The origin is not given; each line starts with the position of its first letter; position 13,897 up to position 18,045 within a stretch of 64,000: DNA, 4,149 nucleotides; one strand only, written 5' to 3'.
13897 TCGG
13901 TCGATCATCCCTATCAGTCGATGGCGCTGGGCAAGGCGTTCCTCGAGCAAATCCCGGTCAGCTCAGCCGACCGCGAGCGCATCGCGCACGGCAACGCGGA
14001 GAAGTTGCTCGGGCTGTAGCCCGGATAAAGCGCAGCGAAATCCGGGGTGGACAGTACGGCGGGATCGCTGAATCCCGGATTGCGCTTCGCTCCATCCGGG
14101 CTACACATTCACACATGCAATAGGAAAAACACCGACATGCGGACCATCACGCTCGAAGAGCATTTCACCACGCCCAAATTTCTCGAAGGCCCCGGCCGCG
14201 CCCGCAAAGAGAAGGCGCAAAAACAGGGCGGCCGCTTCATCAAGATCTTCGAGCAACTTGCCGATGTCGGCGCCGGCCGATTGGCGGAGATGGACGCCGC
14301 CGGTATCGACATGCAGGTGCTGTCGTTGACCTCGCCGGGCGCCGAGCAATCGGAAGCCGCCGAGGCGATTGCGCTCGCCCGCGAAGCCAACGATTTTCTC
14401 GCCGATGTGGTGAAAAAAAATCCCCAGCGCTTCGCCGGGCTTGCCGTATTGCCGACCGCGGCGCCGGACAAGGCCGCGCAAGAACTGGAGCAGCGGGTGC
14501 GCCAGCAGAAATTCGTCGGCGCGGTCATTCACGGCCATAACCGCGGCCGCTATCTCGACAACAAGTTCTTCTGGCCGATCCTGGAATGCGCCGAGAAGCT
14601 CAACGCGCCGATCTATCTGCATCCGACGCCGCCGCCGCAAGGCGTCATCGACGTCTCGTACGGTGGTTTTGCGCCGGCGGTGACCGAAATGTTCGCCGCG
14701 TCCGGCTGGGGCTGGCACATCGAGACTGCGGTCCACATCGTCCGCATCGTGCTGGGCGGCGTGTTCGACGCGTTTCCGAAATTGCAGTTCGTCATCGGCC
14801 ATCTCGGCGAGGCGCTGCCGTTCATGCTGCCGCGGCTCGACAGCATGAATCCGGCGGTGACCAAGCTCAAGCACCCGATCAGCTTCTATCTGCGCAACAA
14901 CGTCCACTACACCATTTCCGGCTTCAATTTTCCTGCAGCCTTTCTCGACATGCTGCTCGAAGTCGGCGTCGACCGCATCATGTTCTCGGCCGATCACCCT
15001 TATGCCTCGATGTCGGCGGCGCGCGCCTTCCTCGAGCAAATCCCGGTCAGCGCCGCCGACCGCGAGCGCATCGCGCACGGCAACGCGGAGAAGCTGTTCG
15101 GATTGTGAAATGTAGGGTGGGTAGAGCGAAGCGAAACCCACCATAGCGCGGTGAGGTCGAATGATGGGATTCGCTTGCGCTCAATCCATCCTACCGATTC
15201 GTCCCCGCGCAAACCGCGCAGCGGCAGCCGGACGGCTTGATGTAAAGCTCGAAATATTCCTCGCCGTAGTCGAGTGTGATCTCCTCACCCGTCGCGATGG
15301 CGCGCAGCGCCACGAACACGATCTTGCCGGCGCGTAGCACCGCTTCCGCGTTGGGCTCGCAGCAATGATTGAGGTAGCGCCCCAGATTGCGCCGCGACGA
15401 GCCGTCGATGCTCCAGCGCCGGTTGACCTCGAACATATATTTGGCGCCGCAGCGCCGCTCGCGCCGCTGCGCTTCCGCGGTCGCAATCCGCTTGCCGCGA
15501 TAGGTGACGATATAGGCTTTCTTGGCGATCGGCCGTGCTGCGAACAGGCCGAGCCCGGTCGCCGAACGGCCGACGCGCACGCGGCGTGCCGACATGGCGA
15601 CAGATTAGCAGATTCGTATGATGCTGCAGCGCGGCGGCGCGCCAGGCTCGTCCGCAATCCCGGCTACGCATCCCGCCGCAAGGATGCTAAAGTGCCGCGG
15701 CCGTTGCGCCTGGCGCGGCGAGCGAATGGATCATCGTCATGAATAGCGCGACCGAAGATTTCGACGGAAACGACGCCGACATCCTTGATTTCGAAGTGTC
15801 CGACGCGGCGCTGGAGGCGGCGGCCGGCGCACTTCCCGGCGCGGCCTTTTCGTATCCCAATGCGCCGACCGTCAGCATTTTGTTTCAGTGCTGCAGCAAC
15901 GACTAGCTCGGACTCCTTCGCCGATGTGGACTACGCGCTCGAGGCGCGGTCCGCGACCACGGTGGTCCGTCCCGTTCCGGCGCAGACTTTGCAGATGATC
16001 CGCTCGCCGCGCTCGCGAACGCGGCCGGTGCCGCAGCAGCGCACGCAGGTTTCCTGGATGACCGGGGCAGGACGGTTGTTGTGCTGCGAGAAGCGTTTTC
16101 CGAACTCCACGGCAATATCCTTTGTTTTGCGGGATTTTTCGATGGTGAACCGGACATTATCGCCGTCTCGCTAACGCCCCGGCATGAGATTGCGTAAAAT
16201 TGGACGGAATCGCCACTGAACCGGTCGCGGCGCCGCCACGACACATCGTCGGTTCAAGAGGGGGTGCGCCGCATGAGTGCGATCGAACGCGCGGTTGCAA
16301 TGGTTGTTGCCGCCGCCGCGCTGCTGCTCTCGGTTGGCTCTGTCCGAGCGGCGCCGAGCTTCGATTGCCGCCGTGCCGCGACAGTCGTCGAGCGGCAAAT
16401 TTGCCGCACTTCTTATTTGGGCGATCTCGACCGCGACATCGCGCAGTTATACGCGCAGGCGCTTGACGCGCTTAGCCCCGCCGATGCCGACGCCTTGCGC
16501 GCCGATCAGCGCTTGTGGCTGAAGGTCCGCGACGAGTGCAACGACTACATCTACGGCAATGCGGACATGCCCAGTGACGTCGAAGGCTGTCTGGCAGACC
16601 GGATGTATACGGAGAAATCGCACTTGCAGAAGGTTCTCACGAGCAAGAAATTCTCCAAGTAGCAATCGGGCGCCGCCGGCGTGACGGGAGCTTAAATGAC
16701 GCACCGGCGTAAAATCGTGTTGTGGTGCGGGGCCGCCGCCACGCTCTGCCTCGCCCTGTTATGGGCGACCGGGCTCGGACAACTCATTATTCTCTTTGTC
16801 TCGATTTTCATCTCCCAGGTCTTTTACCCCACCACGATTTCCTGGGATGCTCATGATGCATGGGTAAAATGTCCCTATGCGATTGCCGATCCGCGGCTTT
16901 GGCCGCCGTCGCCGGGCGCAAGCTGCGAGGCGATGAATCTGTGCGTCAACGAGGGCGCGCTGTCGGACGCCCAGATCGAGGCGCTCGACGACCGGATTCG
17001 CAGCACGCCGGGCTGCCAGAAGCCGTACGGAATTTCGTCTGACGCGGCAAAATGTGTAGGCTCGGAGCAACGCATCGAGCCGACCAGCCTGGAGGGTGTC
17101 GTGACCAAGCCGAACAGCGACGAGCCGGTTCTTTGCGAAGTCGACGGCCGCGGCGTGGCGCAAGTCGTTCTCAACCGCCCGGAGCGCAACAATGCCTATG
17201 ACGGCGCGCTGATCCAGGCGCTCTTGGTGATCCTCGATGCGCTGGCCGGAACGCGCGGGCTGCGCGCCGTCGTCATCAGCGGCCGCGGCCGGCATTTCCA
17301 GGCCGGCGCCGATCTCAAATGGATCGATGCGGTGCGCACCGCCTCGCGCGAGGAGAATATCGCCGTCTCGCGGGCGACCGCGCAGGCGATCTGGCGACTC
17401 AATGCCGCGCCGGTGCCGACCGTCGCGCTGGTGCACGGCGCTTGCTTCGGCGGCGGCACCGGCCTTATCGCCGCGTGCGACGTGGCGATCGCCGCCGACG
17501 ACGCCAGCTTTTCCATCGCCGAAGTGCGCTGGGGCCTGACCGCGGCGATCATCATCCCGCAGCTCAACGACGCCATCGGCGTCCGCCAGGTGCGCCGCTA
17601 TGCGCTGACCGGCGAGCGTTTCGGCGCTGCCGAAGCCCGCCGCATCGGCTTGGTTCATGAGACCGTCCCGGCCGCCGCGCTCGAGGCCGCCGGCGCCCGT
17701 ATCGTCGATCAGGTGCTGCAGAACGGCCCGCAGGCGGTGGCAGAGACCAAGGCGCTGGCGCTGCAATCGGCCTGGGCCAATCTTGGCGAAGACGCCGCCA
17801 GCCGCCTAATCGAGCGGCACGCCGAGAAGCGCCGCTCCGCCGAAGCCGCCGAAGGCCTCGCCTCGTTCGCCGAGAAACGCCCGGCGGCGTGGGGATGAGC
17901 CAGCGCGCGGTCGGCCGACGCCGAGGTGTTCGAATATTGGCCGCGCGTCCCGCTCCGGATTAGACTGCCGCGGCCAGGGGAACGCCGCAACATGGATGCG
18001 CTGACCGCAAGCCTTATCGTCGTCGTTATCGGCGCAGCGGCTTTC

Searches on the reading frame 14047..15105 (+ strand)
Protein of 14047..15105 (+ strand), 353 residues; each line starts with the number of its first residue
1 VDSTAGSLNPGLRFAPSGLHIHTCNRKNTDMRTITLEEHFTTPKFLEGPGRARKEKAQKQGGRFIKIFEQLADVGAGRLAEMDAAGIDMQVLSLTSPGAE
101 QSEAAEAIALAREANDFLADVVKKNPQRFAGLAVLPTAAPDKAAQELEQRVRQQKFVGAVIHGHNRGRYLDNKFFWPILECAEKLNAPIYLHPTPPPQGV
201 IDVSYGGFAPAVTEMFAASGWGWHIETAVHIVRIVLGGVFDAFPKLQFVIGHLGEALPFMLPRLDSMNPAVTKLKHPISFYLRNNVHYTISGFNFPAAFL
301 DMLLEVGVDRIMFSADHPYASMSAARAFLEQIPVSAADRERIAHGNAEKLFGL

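Call 17: search_protein_families(library=pfam, proteins=[window:14047-15105:+], max_evalue=0.001)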
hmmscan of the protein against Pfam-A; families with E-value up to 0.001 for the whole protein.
window:14047-15105:+ (353 aa): 1 family
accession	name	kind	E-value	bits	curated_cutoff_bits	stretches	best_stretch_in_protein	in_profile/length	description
PF04909.20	Amidohydro_2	-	1.3e-39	137.2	26.4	1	77-353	23-289/289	Amidohydrolase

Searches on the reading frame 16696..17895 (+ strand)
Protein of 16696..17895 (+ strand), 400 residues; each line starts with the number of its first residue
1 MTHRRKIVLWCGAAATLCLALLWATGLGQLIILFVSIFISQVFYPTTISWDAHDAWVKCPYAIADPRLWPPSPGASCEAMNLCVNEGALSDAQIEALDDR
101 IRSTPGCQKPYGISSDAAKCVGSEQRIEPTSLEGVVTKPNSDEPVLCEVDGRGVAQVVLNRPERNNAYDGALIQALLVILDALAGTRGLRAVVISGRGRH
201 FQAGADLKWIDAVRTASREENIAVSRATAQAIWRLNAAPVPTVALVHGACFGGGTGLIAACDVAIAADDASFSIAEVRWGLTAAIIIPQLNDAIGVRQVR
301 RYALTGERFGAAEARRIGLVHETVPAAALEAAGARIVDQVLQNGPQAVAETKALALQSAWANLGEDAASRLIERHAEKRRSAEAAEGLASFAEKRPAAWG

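Call 17: search_protein_families(library=pfam, proteins=[window:16696-17895:+], max_evalue=0.001)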
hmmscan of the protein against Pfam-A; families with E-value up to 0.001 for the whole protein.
window:16696-17895:+ (400 aa): 2 families
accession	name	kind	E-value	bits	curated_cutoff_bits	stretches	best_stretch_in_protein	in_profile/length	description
PF00378.25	ECH_1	-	4.3e-44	151.2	27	1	152-399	4-248/251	Enoyl-CoA hydratase/isomerase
PF16113.10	ECH_2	-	1.9e-25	90.5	27.2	1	156-397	3-247/335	Enoyl-CoA hydratase/isomerase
